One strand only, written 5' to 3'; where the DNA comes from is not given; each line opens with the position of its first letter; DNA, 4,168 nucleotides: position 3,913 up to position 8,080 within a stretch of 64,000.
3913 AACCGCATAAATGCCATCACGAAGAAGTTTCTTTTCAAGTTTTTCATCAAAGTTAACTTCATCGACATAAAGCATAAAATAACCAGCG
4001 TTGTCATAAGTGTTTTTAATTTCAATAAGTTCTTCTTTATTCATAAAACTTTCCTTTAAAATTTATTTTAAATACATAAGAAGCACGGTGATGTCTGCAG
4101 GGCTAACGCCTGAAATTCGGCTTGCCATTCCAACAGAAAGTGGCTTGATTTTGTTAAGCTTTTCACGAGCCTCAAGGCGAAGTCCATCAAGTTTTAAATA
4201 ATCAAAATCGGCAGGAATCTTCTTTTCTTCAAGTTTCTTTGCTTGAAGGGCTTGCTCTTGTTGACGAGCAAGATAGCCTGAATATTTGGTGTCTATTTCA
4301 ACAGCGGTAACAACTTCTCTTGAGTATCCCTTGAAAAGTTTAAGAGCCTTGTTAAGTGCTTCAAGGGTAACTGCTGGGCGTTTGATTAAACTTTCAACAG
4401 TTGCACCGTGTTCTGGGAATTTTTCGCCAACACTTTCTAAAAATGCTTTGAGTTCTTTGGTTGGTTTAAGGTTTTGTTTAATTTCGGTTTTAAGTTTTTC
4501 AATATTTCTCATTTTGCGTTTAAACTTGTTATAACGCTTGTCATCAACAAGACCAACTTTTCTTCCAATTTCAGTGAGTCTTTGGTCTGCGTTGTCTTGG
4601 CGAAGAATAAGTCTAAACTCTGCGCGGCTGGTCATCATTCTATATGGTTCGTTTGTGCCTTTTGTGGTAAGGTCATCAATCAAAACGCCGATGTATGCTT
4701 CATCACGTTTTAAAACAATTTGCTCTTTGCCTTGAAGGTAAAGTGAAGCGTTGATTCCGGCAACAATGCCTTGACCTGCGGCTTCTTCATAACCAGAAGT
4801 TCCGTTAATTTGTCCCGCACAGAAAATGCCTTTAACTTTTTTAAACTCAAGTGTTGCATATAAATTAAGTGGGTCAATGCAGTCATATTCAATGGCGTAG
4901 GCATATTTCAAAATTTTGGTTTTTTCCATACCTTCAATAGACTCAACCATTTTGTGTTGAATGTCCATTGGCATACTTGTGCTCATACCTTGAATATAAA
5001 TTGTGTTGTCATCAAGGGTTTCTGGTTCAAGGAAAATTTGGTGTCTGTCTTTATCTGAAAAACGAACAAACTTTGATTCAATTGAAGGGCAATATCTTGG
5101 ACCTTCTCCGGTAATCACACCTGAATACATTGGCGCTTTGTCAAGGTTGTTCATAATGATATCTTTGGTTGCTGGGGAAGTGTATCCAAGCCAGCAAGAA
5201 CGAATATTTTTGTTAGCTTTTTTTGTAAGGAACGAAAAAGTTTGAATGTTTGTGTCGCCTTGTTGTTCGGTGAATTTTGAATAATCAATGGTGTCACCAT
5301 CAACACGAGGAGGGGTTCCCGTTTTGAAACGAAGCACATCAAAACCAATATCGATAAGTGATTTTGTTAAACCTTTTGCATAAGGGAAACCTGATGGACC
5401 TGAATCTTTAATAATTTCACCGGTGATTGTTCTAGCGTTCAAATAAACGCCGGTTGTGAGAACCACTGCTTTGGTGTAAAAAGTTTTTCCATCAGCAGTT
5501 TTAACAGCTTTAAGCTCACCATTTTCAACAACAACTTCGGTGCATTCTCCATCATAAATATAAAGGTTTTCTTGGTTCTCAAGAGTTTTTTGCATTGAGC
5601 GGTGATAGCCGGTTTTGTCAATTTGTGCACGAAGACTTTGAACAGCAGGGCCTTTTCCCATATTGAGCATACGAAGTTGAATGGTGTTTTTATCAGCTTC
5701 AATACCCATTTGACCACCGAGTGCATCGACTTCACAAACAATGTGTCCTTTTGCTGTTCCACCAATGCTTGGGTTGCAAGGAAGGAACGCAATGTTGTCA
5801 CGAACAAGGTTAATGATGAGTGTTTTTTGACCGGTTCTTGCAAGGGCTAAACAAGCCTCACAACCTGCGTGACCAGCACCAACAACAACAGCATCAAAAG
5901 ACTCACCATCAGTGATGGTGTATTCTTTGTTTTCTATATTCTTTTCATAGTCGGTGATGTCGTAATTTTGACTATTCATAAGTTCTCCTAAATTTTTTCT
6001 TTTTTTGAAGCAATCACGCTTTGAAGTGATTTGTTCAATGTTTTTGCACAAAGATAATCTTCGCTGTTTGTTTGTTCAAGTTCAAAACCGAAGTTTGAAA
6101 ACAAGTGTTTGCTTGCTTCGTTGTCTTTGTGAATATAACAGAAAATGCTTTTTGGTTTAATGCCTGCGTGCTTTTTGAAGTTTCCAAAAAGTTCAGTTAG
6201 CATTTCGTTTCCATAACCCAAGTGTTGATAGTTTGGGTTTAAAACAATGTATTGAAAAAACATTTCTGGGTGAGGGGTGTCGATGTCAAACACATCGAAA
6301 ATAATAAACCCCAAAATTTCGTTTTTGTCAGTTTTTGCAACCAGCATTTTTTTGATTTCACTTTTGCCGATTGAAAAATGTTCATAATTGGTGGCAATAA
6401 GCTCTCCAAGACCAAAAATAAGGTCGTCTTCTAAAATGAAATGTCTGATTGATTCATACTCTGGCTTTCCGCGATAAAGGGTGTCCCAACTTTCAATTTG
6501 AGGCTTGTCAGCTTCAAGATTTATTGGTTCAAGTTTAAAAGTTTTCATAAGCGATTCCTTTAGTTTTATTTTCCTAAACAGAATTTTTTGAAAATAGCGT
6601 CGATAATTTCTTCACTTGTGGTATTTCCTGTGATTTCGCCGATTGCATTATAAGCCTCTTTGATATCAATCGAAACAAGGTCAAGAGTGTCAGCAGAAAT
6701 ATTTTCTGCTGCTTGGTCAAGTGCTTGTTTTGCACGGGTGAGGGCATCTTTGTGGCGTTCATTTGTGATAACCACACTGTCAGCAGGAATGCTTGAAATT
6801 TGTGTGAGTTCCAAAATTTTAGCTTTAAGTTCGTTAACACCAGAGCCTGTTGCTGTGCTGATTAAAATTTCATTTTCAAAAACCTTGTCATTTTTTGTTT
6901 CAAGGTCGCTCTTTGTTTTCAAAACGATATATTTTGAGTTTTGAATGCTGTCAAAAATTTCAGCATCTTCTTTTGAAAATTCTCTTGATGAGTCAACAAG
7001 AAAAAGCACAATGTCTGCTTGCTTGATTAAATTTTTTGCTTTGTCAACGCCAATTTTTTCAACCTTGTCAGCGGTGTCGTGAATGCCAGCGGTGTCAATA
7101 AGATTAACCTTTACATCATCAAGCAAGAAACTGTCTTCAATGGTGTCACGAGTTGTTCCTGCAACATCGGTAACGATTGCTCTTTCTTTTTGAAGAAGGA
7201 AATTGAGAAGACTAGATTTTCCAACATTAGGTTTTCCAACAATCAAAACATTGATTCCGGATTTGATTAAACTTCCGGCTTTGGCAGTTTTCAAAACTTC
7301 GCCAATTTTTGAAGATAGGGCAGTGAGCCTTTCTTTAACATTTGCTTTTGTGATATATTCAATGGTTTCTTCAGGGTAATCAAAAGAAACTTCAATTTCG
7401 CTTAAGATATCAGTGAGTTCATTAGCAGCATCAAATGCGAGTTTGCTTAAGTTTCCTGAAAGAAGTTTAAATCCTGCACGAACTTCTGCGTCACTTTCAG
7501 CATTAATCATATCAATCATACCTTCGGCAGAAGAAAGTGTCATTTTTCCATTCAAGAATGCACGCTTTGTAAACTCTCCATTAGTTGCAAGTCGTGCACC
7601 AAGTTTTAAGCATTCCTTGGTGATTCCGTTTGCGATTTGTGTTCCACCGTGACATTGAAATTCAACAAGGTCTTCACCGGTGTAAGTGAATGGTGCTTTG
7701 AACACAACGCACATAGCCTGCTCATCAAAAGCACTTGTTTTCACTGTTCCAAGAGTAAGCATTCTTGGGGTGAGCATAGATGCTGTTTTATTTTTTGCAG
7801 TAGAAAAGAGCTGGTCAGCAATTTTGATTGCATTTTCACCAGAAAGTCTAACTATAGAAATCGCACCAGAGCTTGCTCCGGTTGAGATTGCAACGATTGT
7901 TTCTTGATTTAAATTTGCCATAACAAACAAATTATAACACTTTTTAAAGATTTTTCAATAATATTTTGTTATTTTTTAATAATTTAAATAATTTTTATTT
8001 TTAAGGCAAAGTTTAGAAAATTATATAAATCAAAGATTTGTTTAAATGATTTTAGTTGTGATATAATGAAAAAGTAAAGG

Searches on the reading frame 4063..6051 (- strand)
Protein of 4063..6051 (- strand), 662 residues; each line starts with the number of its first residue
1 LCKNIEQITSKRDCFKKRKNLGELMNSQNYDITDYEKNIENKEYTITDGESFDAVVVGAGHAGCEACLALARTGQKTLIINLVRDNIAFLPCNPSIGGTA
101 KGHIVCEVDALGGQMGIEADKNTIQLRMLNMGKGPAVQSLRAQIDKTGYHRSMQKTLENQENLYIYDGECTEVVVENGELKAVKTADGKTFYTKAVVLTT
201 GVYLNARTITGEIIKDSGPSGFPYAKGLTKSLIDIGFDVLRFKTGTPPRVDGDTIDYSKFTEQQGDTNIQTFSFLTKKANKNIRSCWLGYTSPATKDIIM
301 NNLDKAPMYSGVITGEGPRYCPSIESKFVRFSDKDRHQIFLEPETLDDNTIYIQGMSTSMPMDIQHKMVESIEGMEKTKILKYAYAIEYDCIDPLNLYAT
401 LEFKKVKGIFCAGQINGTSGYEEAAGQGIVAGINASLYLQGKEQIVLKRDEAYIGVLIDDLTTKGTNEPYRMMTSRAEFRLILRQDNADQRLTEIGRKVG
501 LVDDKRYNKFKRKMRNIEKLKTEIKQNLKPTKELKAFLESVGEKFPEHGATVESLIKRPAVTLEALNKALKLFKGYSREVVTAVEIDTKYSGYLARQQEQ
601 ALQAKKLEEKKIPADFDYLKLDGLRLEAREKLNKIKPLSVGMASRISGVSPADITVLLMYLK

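Call 22: search_protein_families(library=pfam, proteins=[window:4063-6051:-], max_evalue=0.00001)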
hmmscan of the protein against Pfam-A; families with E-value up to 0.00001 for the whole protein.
window:4063-6051:- (662 aa): 4 families
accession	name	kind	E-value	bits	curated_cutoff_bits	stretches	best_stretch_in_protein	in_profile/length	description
PF01134.28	GIDA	-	1.8e-155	518.3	22.1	1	53-443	1-391/391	Glucose inhibited division protein A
PF13932.14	SAM_GIDA_C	-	8.7e-25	86.7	27.1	1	603-658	2-57/57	tRNA modifying enzyme MnmG/GidA C-terminal helical bundle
PF21680.2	GIDA_C_1st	-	7.2e-18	65.6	24.7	1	504-598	1-96/96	tRNA modifying enzyme MnmG/GidA C-terminal helical domain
PF07992.20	Pyr_redox_2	-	3.2e-08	33.8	26.1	1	53-212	2-119/291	Pyridine nucleotide-disulphide oxidoreductase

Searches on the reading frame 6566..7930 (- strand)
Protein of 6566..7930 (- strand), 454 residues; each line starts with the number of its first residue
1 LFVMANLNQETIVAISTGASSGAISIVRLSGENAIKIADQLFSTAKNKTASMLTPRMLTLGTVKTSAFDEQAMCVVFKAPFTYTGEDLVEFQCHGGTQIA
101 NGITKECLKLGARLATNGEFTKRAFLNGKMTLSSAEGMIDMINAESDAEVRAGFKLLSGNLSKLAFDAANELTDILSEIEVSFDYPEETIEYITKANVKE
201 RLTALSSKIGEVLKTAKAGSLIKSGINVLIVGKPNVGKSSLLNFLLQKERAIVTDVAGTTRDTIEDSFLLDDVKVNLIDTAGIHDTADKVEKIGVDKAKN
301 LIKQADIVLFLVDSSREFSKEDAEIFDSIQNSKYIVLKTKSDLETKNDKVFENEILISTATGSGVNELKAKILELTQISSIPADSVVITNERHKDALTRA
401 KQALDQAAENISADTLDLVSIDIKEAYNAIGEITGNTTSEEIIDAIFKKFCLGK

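Call 22: search_protein_families(library=pfam, proteins=[window:6566-7930:-], max_evalue=0.00001)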
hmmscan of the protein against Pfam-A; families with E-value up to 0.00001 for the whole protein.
window:6566-7930:- (454 aa): 6 families
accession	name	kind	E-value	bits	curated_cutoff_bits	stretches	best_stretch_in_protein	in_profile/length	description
PF12631.12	MnmE_helical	-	2.3e-52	178.6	40.1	1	132-451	1-211/211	MnmE helical domain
PF10396.14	TrmE_N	-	4.7e-37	127.2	29.8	1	11-129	1-117/117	GTP-binding protein TrmE N-terminus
PF01926.29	MMR_HSR1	-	9e-26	90.7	21.9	1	228-337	2-110/113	50S ribosome-binding GTPase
PF00350.29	Dynamin_N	-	2.7e-09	37.7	27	0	271-326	99-150/168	Dynamin family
PF02421.24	FeoB_N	-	7.7e-09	35.7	27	1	227-315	2-89/156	Ferrous iron transport protein B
PF04548.22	AIG1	-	3.7e-08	33.4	27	1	227-331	2-109/212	AIG1 family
